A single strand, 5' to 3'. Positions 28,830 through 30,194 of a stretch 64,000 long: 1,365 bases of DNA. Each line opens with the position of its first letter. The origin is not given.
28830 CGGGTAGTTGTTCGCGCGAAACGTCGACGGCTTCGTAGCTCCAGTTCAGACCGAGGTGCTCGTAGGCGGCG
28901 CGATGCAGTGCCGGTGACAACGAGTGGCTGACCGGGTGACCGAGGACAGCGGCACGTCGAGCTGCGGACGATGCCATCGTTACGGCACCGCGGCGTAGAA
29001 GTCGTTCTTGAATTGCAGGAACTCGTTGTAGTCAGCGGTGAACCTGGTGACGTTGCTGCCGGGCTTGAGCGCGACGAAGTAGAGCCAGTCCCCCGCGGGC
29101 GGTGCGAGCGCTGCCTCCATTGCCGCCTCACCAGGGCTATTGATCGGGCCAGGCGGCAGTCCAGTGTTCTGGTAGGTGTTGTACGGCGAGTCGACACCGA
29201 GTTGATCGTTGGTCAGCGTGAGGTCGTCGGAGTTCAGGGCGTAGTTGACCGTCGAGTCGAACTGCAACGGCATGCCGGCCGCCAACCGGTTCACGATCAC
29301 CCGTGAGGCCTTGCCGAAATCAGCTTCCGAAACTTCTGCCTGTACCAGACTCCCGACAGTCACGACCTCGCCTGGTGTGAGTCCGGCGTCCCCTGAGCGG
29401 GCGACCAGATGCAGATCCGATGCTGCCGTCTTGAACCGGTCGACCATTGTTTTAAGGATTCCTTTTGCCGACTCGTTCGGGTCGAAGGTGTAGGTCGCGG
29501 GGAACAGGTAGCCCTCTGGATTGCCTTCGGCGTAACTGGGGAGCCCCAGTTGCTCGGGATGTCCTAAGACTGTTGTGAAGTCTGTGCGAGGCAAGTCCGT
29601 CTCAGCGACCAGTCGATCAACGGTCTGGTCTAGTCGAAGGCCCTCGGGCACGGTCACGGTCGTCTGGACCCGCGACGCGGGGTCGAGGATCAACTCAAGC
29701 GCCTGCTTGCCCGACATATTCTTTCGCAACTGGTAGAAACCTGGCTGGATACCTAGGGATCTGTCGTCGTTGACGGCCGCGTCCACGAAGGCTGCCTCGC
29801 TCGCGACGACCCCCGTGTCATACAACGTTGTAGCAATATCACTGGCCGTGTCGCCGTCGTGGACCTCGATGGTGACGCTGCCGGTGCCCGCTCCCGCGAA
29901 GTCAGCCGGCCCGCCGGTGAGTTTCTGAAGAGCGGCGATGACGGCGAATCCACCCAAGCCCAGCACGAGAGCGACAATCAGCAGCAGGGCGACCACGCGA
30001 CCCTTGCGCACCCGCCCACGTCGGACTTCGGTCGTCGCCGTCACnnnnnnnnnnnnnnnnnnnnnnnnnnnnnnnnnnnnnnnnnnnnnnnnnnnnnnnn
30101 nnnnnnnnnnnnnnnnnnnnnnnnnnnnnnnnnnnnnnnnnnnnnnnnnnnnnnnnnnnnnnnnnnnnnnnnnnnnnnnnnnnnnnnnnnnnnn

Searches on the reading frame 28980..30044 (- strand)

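Call 48: search_protein_families(library=pfam, proteins=[window:28980-30044:-], max_evalue=0.001)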
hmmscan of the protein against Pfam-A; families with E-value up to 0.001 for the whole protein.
window:28980-30044:- (354 aa): 1 family
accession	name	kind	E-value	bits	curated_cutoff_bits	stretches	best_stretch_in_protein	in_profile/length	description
PF02618.21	YceG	-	1.5e-75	254.6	32.4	1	59-345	1-272/275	YceG-like family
